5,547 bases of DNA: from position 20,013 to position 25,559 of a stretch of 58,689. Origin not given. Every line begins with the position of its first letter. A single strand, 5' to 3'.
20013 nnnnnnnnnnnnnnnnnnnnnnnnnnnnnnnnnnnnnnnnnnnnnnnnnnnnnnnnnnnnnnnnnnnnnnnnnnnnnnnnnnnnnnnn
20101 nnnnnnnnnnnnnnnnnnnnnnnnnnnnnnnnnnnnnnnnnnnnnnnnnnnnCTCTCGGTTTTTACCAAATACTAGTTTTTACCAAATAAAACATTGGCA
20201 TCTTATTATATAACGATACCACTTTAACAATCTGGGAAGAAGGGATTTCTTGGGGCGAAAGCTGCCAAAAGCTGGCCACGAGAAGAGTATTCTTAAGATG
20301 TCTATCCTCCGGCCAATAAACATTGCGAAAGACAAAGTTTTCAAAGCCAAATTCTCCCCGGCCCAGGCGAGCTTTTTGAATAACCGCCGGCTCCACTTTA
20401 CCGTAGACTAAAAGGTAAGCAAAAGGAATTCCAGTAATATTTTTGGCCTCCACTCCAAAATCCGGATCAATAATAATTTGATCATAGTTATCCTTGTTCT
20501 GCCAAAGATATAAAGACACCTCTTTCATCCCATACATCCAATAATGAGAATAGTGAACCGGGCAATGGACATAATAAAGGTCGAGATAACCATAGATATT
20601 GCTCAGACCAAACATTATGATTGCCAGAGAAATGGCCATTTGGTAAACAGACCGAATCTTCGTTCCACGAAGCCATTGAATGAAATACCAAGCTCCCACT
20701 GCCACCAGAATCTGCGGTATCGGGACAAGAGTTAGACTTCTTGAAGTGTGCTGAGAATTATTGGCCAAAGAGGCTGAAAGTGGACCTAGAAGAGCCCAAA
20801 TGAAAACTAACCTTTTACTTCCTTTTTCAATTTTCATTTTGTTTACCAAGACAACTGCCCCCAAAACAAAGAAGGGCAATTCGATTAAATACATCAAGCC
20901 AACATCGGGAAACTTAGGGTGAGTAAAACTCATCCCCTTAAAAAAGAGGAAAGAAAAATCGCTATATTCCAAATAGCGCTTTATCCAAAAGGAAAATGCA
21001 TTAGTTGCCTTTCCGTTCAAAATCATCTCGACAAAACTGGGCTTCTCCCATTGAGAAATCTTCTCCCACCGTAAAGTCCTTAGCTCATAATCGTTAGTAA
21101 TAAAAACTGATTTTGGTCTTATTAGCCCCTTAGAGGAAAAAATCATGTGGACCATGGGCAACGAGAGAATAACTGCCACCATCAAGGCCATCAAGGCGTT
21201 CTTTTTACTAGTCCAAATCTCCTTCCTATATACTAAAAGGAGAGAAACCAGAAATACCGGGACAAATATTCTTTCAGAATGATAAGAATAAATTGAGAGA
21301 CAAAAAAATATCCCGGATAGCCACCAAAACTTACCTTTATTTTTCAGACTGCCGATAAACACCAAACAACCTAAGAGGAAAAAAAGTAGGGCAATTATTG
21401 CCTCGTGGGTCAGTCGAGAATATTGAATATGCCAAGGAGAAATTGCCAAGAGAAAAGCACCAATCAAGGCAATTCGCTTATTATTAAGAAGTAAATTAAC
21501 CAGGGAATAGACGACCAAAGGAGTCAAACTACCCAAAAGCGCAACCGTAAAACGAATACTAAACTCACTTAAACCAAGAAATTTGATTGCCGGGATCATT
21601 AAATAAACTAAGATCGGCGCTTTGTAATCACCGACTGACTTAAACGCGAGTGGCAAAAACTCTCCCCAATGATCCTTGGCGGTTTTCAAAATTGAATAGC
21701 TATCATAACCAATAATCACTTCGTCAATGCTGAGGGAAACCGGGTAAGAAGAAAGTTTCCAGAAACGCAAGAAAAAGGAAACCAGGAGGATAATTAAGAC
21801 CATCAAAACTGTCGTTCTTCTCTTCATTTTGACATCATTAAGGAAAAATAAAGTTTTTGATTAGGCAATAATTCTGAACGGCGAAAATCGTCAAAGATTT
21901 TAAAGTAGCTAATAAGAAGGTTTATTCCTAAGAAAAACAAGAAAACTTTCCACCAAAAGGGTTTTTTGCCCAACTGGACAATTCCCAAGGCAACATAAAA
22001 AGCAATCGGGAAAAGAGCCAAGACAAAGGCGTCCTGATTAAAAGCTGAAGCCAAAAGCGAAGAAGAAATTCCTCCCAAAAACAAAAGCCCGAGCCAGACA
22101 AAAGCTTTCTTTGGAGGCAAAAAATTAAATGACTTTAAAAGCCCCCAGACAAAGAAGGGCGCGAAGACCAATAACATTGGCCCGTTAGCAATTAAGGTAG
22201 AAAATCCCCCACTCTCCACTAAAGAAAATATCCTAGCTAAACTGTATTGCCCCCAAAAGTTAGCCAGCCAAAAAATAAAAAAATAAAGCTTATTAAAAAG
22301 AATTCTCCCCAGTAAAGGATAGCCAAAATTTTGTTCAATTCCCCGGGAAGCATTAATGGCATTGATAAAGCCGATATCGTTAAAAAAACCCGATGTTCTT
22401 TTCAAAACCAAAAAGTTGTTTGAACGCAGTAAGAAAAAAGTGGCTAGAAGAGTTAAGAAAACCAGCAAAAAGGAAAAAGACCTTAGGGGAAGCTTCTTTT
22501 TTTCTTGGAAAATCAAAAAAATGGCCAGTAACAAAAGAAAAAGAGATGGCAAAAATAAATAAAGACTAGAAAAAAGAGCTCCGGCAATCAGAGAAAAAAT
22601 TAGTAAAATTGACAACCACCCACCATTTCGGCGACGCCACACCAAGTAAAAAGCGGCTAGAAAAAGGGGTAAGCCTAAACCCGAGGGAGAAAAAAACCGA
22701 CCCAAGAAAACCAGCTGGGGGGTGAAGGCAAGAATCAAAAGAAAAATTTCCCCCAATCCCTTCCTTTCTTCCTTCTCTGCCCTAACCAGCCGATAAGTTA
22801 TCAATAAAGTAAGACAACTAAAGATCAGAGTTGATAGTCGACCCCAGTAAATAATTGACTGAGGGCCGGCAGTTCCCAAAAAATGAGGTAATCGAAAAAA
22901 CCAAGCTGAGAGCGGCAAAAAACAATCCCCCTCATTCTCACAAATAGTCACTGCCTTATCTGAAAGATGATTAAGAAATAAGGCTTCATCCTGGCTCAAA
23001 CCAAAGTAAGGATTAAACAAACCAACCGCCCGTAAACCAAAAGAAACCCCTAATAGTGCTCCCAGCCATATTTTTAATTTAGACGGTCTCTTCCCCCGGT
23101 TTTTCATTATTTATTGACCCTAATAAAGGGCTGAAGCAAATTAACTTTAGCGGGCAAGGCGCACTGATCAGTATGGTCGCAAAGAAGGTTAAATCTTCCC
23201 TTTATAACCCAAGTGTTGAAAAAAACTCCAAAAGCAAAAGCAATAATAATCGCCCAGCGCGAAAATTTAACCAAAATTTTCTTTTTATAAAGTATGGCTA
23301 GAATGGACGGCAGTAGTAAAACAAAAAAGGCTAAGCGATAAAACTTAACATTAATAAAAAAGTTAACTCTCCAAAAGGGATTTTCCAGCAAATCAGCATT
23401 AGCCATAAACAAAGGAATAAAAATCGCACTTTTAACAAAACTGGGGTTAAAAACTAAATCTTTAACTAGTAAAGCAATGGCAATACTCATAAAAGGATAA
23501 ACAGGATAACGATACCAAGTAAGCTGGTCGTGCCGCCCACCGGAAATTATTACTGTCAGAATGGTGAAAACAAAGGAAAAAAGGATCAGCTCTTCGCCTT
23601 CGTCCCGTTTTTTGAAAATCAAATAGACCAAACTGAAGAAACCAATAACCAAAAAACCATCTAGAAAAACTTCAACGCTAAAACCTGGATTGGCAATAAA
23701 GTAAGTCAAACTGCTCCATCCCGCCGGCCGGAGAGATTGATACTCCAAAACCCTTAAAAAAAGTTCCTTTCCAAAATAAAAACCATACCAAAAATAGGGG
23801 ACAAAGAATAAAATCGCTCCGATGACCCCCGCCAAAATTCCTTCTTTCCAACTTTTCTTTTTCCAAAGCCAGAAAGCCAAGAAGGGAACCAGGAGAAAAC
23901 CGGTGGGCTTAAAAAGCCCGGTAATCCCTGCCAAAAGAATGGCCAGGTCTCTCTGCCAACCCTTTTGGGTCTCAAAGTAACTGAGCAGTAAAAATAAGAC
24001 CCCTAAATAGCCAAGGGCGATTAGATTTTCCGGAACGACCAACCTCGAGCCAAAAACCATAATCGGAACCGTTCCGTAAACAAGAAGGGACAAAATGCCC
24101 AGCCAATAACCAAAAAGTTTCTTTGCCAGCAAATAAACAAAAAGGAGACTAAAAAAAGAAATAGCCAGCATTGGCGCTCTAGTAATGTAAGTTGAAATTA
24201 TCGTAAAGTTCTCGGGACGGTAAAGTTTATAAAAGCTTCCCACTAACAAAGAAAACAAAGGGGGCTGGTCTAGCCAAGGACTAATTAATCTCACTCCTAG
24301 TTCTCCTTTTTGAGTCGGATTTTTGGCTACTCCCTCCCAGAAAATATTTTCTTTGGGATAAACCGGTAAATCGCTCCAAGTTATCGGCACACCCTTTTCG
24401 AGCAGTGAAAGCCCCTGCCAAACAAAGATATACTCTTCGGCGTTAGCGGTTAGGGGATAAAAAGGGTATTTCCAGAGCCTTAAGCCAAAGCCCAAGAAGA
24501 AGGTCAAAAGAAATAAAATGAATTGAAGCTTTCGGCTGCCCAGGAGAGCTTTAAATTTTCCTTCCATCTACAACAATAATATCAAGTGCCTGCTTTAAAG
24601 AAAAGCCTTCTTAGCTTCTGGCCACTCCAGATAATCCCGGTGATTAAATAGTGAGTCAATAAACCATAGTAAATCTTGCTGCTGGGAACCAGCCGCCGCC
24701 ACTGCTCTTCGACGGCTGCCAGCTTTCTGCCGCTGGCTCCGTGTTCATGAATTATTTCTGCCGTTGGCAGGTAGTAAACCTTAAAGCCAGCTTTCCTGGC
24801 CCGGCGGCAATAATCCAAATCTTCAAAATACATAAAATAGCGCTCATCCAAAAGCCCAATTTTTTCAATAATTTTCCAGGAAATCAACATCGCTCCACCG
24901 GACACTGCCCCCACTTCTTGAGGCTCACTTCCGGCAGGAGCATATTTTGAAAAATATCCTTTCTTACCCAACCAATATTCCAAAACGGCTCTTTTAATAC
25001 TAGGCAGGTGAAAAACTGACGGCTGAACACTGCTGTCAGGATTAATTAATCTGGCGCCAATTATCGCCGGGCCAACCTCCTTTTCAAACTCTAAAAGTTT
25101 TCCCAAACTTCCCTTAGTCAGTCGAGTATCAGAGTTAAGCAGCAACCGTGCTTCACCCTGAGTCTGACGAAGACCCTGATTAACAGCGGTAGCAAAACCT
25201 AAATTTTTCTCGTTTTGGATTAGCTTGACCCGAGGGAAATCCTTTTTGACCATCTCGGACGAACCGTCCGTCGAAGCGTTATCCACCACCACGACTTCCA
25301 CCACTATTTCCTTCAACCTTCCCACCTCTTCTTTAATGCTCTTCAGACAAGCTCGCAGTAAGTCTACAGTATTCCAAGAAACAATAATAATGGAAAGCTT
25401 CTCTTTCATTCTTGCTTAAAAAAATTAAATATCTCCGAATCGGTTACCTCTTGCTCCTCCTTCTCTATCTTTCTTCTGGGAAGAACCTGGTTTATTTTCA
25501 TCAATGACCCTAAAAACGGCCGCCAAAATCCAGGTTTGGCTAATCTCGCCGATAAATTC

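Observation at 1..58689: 58-kb one-strand glycosylation super-locus with 24 GT-C-like membrane proteins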

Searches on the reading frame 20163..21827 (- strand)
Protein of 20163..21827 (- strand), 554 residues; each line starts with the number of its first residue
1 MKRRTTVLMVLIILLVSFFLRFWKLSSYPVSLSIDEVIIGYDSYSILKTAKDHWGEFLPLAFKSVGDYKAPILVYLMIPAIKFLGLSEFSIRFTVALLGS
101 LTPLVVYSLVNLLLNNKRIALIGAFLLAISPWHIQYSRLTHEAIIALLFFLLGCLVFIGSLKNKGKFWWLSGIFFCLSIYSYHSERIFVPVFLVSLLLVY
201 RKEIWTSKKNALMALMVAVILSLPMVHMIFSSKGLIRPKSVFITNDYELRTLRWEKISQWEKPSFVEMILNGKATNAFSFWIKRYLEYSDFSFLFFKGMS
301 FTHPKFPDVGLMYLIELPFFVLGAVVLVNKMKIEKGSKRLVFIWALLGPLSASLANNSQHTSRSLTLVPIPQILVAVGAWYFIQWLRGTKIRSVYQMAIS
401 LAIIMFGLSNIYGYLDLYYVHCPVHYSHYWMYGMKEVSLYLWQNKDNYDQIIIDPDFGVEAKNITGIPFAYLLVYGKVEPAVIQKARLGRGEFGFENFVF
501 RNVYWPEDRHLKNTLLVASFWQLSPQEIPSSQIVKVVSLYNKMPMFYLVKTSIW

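Call 5: search_protein_families(library=pfam, proteins=[window:20163-21827:-], max_evalue=0.01)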
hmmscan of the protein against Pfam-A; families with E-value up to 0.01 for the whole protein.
window:20163-21827:- (554 aa): 2 families
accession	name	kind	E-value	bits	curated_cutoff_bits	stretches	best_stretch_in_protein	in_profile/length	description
PF13231.12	PMT_2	-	1.1e-13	52.2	26.1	1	70-225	3-157/160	Dolichyl-phosphate-mannose-protein mannosyltransferase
PF02366.24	PMT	-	1.6e-08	34.8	22.7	1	12-179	2-177/245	Dolichyl-phosphate-mannose-protein mannosyltransferase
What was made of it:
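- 20163..21827 (-): g17, GT-C family F1. PMT_2 at 52.2 bits and PMT at 34.8 bits (call 5).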

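Call 10: find_encoding_contigs(protein=window:20163-21827:-, flank=10000, max_places=6)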
Protein window:20163-21827:- (554 aa): 1 contig read that carries it; 1 place shown.
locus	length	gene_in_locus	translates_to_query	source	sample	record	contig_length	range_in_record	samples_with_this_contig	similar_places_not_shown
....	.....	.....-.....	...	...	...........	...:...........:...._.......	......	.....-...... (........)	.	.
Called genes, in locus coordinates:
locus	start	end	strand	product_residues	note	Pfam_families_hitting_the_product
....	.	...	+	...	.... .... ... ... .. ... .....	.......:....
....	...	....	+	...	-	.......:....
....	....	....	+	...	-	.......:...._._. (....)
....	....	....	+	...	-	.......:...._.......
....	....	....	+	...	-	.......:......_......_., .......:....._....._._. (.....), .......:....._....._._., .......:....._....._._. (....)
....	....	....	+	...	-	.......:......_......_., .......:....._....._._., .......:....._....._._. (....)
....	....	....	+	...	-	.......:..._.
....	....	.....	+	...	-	-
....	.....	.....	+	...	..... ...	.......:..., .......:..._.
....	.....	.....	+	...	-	-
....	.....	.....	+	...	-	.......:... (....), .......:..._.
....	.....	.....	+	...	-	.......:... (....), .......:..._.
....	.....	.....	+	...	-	-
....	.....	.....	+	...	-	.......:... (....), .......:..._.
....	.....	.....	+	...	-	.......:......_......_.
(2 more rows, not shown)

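Call 17: search_solved_structures(query=window:20163-21827:-, max_evalue=1)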
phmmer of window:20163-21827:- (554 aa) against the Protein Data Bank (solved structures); distinct sequences matched with E-value up to 1: 0.

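Call 63: search_solved_structures(query=A1, max_evalue=10, show_alignments=1)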
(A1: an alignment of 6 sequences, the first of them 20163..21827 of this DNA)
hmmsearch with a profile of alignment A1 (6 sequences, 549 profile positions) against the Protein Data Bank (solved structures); distinct sequences matched with E-value up to 10: 7.
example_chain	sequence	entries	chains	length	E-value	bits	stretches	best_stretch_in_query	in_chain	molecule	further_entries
5ezm_A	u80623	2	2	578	0.0028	19.8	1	70-230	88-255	4-amino-4-deoxy-L-arabinose transferase or related glycosyltransferases of PMT family | 4-amino-4-deoxy-L-arabinose (L-Ara4N) transferase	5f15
6p25_A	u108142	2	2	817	0.028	16.4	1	92-158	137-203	Dolichyl-phosphate-mannose--protein mannosyltransferase 1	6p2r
1bhg_A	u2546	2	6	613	0.038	16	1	419-506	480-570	BETA-GLUCURONIDASE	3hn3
8xpn_A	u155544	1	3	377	0.1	14.6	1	478-535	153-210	Ubiquitin carboxyl-terminal hydrolase 8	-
2gfo_A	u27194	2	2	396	0.11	14.5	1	478-534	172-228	Ubiquitin carboxyl-terminal hydrolase 8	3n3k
6ca8_A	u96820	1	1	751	0.22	13.5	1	424-489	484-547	DNA topoisomerase 2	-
8ap6_I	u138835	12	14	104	1.5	10.8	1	406-459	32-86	subunit-i/j | subunit i/j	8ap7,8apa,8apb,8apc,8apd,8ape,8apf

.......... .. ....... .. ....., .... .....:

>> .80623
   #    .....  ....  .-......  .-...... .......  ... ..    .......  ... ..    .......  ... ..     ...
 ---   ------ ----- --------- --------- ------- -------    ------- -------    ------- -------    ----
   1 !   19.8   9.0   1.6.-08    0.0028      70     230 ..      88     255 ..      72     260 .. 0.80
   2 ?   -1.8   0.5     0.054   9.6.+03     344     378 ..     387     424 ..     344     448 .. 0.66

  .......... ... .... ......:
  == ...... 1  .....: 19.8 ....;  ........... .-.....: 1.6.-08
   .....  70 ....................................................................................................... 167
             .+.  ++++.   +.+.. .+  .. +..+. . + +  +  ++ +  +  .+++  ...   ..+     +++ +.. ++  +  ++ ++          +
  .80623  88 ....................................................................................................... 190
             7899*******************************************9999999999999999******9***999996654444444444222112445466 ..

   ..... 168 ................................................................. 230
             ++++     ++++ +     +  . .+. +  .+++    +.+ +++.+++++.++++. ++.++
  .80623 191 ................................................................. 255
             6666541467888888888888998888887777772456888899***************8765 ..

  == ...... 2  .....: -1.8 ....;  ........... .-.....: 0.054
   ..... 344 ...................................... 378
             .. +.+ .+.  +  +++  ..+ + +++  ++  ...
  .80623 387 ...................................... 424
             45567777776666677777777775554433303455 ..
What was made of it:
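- On PMT_2 / PMT (CAZy GT39/GT83-type) for F1, F2, g19 and g42: The F1 profile hits ArnT 5ezm at E 0.0028 and Pmt1 at E 0.028 (call 63).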

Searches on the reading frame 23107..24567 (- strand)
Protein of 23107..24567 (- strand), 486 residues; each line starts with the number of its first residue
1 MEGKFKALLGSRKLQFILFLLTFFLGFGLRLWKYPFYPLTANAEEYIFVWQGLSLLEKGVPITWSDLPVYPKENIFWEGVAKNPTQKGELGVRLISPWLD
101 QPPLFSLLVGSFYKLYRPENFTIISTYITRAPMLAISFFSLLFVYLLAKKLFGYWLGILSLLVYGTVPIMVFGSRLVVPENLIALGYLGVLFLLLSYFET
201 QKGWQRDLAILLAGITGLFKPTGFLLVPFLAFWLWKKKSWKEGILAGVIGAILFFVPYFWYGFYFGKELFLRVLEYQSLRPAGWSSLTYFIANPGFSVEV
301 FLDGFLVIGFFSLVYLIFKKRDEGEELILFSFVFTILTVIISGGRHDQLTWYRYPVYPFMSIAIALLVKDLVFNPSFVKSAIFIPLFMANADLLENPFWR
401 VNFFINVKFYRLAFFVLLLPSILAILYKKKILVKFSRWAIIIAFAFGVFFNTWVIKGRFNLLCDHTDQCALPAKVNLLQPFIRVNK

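Call 5: search_protein_families(library=pfam, proteins=[window:23107-24567:-], max_evalue=0.01)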
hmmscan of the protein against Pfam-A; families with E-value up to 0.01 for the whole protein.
window:23107-24567:- (486 aa): 1 family
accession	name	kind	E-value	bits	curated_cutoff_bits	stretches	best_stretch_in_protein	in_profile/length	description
PF13231.12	PMT_2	-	1.7e-10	41.7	26.1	1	100-260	1-159/160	Dolichyl-phosphate-mannose-protein mannosyltransferase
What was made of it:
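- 23107..24567 (-): g19, GT-C, PMT_2. PMT_2 at 41.7 bits (call 5).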

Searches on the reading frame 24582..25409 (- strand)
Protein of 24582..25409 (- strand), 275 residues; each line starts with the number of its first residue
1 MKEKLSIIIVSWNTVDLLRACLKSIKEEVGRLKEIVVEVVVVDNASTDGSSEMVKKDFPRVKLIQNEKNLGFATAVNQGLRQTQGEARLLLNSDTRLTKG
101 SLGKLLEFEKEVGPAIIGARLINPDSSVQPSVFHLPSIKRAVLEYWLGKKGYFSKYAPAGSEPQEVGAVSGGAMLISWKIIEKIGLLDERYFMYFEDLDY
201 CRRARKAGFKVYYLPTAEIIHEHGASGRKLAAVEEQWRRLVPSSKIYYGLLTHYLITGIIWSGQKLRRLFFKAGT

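Call 5: search_protein_families(library=pfam, proteins=[window:24582-25409:-], max_evalue=0.01)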
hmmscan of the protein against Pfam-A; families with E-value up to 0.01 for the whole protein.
window:24582-25409:- (275 aa): 3 families
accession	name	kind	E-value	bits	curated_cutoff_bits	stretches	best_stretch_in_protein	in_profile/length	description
PF00535.33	Glycos_transf_2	-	1e-23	84.5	23.3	1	6-129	1-124/168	Glycosyl transferase family 2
PF13641.12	Glyco_tranf_2_3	-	1.3e-16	61.8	27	1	5-239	3-226/230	Glycosyltransferase like family 2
PF13632.12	Glyco_trans_2_3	-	6.9e-07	29.7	27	1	90-243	4-142/198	Glycosyl transferase family group 2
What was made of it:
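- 24582..25409 (-): g20, GT2. Glycos_transf_2 at 84.5 bits (call 5).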

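Call 50: search_protein_families(library=ncbifam, proteins=[window:24582-25409:-], max_evalue=1e-12)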
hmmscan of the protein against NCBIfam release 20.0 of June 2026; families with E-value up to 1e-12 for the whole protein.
window:24582-25409:- (275 aa): 3 families
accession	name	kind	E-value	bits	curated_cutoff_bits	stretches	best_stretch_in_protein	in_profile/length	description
TIGR03965.1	mycofact_glyco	equivalog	3.8e-18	65.6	280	1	4-225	75-284/467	mycofactocin biosynthesis glycosyltransferase MftF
TIGR01556.1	rhamnosyltran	subfamily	5.3e-18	65.2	200.55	1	22-230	7-209/281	rhamnosyltransferase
NF041875.1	EPS_EpsD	equivalog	7.2e-13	48.6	370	0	5-223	1-208/325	exopolysaccharide biosynthesis glycosyltransferase EpsD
